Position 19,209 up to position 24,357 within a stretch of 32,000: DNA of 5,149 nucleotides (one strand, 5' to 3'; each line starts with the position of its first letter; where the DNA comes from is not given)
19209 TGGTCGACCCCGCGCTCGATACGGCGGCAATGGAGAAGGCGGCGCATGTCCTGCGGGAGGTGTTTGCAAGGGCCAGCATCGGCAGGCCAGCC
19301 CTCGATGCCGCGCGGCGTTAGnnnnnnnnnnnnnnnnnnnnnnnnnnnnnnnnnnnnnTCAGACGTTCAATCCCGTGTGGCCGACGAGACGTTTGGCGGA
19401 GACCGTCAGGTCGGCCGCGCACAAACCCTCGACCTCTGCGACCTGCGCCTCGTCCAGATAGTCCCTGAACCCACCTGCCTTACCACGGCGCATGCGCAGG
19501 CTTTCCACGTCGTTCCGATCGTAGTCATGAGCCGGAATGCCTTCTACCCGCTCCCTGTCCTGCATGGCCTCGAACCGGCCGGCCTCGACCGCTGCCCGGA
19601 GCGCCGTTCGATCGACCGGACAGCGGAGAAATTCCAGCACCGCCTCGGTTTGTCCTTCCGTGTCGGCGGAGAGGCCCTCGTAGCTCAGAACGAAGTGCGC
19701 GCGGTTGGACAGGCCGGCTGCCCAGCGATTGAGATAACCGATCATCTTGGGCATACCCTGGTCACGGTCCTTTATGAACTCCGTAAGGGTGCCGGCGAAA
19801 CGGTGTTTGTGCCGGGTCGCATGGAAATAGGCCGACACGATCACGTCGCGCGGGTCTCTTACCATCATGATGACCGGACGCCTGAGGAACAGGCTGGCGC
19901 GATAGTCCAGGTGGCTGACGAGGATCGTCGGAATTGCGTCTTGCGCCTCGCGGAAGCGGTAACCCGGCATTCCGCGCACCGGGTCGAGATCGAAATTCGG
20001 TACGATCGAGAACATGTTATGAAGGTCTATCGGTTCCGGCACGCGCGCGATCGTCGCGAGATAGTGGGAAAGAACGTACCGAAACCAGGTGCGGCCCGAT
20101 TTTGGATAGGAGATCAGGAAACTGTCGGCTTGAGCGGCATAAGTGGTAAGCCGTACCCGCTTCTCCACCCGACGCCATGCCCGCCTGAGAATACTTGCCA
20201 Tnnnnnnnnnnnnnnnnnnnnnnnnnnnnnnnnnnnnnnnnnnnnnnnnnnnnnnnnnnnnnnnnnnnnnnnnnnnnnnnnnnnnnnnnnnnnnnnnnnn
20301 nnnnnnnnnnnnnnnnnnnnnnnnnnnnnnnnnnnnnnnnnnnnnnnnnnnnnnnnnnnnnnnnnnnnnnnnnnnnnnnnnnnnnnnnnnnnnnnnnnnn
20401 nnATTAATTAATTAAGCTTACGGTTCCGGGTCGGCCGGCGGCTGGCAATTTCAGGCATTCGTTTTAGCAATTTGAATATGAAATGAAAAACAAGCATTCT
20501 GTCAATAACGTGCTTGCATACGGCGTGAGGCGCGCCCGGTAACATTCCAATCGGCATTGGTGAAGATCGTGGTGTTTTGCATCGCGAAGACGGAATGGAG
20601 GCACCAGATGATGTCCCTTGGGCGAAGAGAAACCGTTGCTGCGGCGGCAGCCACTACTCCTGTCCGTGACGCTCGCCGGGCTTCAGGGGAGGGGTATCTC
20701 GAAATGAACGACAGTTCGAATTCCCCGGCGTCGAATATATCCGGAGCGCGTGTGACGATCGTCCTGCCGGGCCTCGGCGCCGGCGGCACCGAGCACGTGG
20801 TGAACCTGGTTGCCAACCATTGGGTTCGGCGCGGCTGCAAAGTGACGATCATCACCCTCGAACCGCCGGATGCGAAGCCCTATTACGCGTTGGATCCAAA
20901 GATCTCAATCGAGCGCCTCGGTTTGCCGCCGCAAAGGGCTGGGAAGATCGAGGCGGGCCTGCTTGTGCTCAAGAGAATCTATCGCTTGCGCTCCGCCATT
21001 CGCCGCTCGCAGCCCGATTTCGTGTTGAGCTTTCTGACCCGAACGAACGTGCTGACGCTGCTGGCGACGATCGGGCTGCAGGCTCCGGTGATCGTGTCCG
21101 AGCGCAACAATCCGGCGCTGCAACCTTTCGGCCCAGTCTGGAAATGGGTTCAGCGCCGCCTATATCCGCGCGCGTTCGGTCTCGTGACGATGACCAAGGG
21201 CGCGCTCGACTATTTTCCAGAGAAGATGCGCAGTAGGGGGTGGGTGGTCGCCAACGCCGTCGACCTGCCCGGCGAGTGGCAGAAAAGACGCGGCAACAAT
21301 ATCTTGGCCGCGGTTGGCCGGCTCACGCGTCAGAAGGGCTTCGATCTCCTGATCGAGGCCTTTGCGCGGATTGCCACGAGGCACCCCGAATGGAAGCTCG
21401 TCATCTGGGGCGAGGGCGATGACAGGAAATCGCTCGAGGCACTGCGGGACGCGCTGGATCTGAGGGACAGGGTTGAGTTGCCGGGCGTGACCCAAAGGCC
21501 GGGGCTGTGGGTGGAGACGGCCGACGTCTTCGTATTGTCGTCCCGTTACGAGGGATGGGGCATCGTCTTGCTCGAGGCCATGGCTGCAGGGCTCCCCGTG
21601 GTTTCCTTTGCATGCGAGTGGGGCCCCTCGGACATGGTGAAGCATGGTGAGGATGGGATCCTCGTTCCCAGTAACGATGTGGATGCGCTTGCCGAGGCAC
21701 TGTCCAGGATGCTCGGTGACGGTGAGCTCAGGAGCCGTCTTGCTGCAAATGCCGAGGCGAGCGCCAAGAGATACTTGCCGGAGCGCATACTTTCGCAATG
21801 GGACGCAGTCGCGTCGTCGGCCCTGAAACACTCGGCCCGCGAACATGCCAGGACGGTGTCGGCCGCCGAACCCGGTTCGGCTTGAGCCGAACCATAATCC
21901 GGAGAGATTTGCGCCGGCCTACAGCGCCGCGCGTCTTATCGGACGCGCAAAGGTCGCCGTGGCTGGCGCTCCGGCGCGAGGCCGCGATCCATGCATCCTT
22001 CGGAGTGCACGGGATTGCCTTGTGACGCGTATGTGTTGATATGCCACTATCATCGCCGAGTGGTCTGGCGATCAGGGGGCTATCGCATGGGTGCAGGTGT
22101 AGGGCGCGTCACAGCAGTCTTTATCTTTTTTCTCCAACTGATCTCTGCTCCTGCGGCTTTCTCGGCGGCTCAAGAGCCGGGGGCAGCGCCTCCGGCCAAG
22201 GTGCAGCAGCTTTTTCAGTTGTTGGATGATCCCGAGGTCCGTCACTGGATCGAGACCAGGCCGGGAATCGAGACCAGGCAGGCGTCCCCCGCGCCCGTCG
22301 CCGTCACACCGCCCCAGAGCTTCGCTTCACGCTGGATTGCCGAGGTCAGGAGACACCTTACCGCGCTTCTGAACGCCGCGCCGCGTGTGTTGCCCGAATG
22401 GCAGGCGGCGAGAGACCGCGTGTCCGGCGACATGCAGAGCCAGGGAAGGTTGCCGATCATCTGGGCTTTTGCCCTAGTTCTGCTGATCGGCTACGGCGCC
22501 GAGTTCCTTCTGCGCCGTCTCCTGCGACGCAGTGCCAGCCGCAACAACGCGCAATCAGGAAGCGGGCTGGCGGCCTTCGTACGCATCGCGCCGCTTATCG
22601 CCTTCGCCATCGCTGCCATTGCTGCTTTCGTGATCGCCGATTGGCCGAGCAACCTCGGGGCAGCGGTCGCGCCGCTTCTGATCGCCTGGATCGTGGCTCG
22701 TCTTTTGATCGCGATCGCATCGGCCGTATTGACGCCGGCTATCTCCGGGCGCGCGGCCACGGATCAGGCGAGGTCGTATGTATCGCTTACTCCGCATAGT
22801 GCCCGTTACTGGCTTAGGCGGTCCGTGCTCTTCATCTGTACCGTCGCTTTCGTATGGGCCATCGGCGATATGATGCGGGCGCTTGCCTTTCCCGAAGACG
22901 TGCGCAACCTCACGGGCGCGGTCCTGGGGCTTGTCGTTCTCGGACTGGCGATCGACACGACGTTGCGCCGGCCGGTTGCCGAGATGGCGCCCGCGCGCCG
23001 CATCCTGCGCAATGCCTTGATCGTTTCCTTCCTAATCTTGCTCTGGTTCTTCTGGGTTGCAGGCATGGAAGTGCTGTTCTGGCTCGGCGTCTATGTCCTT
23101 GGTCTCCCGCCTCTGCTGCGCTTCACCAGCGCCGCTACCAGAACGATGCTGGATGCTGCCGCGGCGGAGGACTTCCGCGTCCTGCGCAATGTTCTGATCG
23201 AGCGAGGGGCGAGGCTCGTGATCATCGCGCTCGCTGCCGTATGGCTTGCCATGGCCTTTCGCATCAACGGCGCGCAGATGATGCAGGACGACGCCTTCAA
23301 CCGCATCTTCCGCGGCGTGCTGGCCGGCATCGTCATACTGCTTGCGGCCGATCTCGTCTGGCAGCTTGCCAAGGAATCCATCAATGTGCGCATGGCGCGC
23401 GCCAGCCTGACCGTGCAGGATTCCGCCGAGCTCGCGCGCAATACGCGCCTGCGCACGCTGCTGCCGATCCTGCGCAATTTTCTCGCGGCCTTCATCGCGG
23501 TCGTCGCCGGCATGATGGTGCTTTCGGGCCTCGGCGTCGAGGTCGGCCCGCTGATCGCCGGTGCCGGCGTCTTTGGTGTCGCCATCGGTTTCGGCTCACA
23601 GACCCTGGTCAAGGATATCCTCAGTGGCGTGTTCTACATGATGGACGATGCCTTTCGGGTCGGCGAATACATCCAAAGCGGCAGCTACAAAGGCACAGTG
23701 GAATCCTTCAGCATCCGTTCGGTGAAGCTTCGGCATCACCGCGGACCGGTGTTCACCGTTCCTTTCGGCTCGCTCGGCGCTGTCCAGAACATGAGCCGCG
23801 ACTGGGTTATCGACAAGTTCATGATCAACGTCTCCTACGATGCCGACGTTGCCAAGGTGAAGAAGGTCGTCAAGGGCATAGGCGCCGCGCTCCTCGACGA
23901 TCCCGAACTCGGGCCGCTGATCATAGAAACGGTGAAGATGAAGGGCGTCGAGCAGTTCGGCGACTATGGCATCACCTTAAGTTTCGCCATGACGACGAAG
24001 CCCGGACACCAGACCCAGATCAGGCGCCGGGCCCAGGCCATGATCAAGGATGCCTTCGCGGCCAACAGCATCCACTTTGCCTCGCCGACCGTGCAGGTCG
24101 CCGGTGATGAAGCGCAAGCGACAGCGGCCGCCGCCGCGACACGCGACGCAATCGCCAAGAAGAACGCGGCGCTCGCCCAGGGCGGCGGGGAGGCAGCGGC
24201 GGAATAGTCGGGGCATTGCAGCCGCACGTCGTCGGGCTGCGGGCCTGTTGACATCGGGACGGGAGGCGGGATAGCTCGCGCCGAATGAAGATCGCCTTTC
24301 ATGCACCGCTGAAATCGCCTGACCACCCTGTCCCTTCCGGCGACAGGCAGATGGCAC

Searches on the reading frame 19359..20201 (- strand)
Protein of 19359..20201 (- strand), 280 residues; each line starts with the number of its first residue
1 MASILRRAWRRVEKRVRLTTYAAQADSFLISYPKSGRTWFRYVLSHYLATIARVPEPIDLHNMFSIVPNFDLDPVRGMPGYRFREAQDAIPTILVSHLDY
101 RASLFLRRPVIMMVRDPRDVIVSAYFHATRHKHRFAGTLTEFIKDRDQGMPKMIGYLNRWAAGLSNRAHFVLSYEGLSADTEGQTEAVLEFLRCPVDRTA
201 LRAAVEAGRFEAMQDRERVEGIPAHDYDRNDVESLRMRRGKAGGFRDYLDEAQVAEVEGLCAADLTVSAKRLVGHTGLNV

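Call 9: search_protein_families(library=pfam, proteins=[window:19359-20201:-], max_evalue=0.1)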
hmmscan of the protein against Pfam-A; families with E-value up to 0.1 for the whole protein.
window:19359-20201:- (280 aa): 2 families
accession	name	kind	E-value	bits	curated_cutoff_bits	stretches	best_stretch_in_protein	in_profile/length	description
PF00685.33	Sulfotransfer_1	-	4.4e-24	85.7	22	1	25-263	2-249/255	Sulfotransferase domain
PF13469.12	Sulfotransfer_3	-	1.6e-09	38.7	27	1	99-197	116-215/216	Sulfotransferase family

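Call 21: search_solved_structures(query=window:19359-20201:-, max_evalue=0.01)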
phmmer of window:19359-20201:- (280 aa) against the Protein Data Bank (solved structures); distinct sequences matched with E-value up to 0.01: 46.
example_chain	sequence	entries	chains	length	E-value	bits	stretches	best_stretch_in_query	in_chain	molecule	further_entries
1q1z_A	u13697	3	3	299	1.4e-12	50.5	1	24-250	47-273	sulfotransferase family, cytosolic, 2B, member 1 isoform b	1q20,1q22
1q1q_A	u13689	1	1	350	2.3e-12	49.8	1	24-250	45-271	sulfotransferase family, cytosolic, 2B, member 1 isoform a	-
1efh_A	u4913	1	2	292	2.5e-10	43.1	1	16-261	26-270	HYDROXYSTEROID SULFOTRANSFERASE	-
1j99_A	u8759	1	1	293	2.9e-10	42.9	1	16-260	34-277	ALCOHOL SULFOTRANSFERASE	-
3f3y_A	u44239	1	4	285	3e-10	42.9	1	16-260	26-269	Bile salt sulfotransferase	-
2qp4_A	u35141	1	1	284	3.1e-10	42.8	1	17-260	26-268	Bile salt sulfotransferase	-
1ov4_A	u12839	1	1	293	3.3e-10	42.7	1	16-260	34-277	Alcohol sulfotransferase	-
4ifb_A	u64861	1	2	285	3.3e-10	42.7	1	17-260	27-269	Bile salt sulfotransferase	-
2qp3_A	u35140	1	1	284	4e-10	42.4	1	16-260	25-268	Bile salt sulfotransferase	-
1q44_A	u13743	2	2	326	4.5e-09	39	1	22-258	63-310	Steroid Sulfotransferase | Flavonol sulfotransferase-like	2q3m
2reo_A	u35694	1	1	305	6.4e-09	38.5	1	19-256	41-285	Putative sulfotransferase 1C3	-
2h8k_A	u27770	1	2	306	8e-09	38.2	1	20-256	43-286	SULT1C3 splice variant d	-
1zd1_A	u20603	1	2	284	1.3e-08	37.5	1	24-206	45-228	Sulfotransferase 4A1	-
7d1x_A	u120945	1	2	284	1.5e-08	37.3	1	16-254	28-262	Sulfotransferase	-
7eov_A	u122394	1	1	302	1.9e-08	37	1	16-254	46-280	cytosolic sulfotransferase SULT2A8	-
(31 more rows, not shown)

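Call 64: search_protein_families(library=ncbifam, proteins=[window:19359-20201:-], max_evalue=0.00001)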
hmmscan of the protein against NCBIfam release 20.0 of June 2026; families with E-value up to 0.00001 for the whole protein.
window:19359-20201:- (280 aa): 0 families

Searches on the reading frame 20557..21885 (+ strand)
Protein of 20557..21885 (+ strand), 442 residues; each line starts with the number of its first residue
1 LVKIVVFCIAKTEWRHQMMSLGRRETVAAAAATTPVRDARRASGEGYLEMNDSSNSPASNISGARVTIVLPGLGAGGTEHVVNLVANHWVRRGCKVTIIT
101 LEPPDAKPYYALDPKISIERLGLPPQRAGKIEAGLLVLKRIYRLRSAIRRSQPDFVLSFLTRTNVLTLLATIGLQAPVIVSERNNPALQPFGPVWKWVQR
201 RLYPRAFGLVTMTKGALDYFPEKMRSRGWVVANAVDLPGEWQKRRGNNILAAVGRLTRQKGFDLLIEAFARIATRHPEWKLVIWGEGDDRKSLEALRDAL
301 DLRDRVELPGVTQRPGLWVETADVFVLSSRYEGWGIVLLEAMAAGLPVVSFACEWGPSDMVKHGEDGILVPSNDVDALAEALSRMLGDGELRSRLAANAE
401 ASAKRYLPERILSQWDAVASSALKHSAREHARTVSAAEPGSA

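Call 3: search_protein_families(library=pfam, proteins=[window:20557-21885:+])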
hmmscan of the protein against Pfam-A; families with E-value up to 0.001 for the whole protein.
window:20557-21885:+ (442 aa): 5 families
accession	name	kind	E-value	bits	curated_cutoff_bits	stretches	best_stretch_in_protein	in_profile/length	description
PF00534.26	Glycos_transf_1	-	4.6e-45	153.7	26.4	1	240-400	8-170/172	Glycosyl transferases group 1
PF13692.12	Glyco_trans_1_4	-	7.3e-40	136.9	27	1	249-388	3-142/142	Glycosyl transferases group 1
PF13579.12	Glyco_trans_4_4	-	9.9e-17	62.2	29.7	1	76-223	1-145/158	Glycosyl transferase 4-like domain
PF13439.12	Glyco_transf_4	-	1.1e-13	52.1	28.5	1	76-237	2-168/170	Glycosyltransferase Family 4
PF20706.3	GT4-conflict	-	2.1e-08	34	26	1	244-349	195-309/385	Family 4 Glycosyltransferase in conflict systems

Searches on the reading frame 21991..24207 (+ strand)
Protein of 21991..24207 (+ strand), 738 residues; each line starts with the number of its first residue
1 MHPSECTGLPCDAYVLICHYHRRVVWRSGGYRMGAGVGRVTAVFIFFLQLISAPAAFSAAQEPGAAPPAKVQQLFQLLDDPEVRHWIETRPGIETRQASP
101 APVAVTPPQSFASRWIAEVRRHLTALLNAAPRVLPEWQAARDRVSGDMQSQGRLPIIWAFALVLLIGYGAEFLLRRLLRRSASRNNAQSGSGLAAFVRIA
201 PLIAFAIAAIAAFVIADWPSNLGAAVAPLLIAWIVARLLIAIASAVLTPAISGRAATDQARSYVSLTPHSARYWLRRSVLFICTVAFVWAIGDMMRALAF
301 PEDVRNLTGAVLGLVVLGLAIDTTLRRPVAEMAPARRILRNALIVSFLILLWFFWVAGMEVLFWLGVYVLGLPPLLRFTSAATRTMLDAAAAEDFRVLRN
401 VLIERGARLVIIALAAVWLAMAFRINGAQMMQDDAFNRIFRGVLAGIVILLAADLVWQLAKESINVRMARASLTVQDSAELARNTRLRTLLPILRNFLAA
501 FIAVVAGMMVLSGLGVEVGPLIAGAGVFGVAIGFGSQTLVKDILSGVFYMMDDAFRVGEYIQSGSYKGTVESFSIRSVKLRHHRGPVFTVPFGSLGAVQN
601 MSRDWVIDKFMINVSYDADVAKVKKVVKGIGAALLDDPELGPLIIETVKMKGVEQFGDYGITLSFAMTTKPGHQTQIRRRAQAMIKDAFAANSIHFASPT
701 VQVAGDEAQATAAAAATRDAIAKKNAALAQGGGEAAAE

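Call 3: search_protein_families(library=pfam, proteins=[window:21991-24207:+])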
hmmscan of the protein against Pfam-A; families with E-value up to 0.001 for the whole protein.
window:21991-24207:+ (738 aa): 3 families
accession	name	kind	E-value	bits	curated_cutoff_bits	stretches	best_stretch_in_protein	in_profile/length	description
PF00924.24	MS_channel_2nd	-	1.3e-14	54.4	20.2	1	538-603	1-68/68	Mechanosensitive ion channel, beta-domain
PF21082.3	MS_channel_3rd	-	1.3e-06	29.1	21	1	609-696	2-88/88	Mechanosensitive ion channel MscS, C-terminal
PF21088.3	MS_channel_1st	-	4.2e-05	23.9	23.1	1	498-537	3-42/42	Mechanosensitive ion channel, transmembrane helices 2/3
